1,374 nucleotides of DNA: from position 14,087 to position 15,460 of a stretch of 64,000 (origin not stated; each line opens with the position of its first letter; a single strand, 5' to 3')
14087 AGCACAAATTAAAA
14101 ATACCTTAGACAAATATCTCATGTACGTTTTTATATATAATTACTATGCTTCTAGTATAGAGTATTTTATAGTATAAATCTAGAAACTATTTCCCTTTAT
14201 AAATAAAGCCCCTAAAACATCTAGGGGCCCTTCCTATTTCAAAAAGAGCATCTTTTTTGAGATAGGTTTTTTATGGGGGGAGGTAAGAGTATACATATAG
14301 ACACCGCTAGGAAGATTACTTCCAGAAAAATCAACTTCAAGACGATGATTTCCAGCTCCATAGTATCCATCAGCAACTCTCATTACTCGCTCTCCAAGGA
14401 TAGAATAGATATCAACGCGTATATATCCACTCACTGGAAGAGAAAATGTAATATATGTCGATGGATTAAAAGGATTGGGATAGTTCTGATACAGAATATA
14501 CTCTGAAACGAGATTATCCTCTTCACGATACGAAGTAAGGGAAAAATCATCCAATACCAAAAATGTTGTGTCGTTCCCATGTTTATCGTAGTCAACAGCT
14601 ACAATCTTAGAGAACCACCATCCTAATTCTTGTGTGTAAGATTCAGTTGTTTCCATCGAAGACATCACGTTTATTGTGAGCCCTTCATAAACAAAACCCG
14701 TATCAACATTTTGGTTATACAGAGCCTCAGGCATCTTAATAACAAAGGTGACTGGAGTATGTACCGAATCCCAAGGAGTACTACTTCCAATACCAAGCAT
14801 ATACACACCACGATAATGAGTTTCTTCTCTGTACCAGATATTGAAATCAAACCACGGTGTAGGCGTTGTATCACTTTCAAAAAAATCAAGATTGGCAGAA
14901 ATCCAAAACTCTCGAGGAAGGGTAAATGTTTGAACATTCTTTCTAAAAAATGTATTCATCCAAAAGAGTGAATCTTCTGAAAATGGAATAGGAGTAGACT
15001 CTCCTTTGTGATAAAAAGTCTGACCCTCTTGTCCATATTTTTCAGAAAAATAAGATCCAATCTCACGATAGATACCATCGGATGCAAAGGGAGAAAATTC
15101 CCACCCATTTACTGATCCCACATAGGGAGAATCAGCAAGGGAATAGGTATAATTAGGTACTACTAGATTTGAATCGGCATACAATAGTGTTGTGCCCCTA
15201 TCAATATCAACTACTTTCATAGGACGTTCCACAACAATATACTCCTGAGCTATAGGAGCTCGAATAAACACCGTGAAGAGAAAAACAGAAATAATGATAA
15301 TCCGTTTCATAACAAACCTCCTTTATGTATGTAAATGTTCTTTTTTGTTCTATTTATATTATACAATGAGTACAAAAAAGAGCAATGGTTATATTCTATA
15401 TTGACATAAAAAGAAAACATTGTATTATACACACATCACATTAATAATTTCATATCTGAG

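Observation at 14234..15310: T9SS-type C-terminal sorting domain on a secreted protein, with no T9SS machinery in view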

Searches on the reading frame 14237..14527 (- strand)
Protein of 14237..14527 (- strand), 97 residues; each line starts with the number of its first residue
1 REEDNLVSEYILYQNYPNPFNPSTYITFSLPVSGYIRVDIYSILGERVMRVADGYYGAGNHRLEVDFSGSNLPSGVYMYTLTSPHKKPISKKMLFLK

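Call 78: predict_structure(alignment_id=A3)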
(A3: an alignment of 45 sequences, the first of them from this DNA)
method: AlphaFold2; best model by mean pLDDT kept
length: 97 residues; sequences in the alignment: 45
mean_pLDDT: 86.6   pTM: 0.76
mean pLDDT of the five models: 86.6, 85.1, 84.5, 84.3, 83.7
residues with pLDDT >= 90: 60; 70-90: 26; 50-70: 8; < 50: 3
segments of 3 or more residues with pLDDT < 50: 1-3
pLDDT, mean of each block of 10 residues (from residue 1): 58 71 88 96 95 96 89 92 94 87
secondary structure, 60 per line:
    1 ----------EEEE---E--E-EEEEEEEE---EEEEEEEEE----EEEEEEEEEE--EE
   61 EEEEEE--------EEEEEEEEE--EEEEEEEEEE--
elements in order: E11-14 E23-30 E34-42 E47-56 E59-66 E75-83 E86-95

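Call 81: fold_search(model_id=the predicted structure, library=pdb)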
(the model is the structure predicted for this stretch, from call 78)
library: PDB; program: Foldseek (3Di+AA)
matches with E <= 10: 1654; with E <= 0.001: 0
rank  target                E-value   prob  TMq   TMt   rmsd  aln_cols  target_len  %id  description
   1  8jmw_A                1.7e-03  1.00  0.60  0.14   4.1        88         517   12  Fibril form of serine peptidase Vpr (released 2023-12-06)
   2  2p9r_B                2.1e-03  1.00  0.67  0.67   3.3       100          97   12  Human alpha2-macroglogulin is composed of multiple domains, as predicted by homology with complement component C3 (released 2007-08-21)
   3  2p9r_A                2.2e-03  1.00  0.65  0.63   3.3       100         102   12  Human alpha2-macroglogulin is composed of multiple domains, as predicted by homology with complement component C3 (released 2007-08-21)
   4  5b71_E                2.2e-03  1.00  0.61  0.63   3.5        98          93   12  Crystal structure of complement C5 in complex with SKY59 (released 2017-05-03)
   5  3wnn_B                2.6e-03  1.00  0.61  0.11   4.1        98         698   11  D308A mutant of Bacillus circulans T-3040 cycloisomaltooligosaccharide glucanotransferase complexed with isomaltooctao (released 2014-02-05)
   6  8gl8_D                3.1e-03  1.00  0.46  0.56   5.2        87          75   21  The Type 9 Secretion System Extended Translocon - SprA-PorV-PPI-RemZ-SkpA-SprE complex (released 2024-01-31)
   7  1epf_A                3.1e-03  1.00  0.46  0.30   5.0        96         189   11  CRYSTAL STRUCTURE OF THE TWO N-TERMINAL IMMUNOGLOBULIN DOMAINS OF THE NEURAL CELL ADHESION MOLECULE (NCAM) (released 2000-10-09)
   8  2xwx_A                3.3e-03  1.00  0.63  0.19   3.6       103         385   13  Vibrio cholerae colonization factor GbpA crystal structure (released 2011-11-16)
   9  7y9a_A                3.5e-03  1.00  0.46  0.28   5.2        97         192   15  Crystal structure of sDscam Ig1-2 domains, isoform beta2v6 (released 2023-05-24)
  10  7zgj_A                4.1e-03  1.00  0.67  0.12   3.0       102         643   15  Trypanosoma brucei gambiense ISG65 in complex with human complement component C3 (released 2023-04-05)
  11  3gew_C                4.3e-03  1.00  0.64  0.33   4.9       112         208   11  FaeE-FaeG chaperone-major pilin complex of F4 ad fimbriae (released 2009-10-20)
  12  4g5a_A                4.3e-03  1.00  0.50  0.49   4.1        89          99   12  Crystal structure of a putative member of duf 3244 protein family (BT_1867) from Bacteroides thetaiotaomicron VPI-5482 (released 2012-09-19)
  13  3f65_H                4.8e-03  1.00  0.64  0.44   4.2       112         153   12  The F4 fimbrial chaperone FaeE does not self-cap its interactive surfaces (released 2009-05-19)
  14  5vi0_A                4.8e-03  1.00  0.49  0.18   5.5       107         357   13  Pseudomonas fluorescens alkylpurine DNA glycosylase AlkC bound to DNA containing an abasic site analog (released 2017-10-25)
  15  3m45_A                4.8e-03  1.00  0.45  0.44   5.3        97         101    8  Crystal structure of Ig1 domain of mouse SynCAM 2 (released 2010-09-08)
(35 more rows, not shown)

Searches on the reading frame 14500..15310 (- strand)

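Call 21: find_related_loci(query=A2, collection=genome_contigs, flank=10000)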
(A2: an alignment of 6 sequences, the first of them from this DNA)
Query A2 (268 aa) in genome_contigs; peptide patterns used: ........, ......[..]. (x = any residue, [..] = any of these).
33 stretches matched a pattern, but none encodes a relative of the query by tblastn (E <= 1e-3).

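Call 39: search_protein_representatives(alignment_id=A2)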
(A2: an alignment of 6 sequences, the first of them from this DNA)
Query: 6 sequences, 269 profile positions. Proteins with E-value up to 0.001 (for the whole library): 4; up to 1e-10: 3; up to 1e-30: 3. The best 4 are listed.
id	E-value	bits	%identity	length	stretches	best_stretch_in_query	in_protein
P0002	4.3e-142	488.8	-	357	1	1-269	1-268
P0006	4.5e-127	439.6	-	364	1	2-268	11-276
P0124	7.6e-46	173.2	-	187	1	172-268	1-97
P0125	2.9e-04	36.9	-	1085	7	15-137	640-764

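Call 41: find_related_loci(query=A2, collection=metagenome_contigs, flank=10000)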
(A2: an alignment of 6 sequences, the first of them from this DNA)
Query A2 (268 aa) in metagenome_contigs; peptide patterns used: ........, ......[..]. (x = any residue, [..] = any of these).
28 stretches matched a pattern, but none encodes a relative of the query by tblastn (E <= 1e-3).

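Call 85: find_related_loci(query=A2, collection=viral_contigs, flank=5000)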
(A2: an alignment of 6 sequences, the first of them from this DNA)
Query A2 (268 aa) in viral_contigs; peptide patterns used: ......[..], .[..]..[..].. (x = any residue, [..] = any of these).
69 stretches matched a pattern, but none encodes a relative of the query by tblastn (E <= 1e-3).

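Call 86: search_dna_similar(query=window:14500-15244:-, collection=plasmids, mode=protein, max_evalue=0.001, max_rows=10)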
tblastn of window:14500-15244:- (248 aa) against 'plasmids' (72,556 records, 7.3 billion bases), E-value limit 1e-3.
No match.
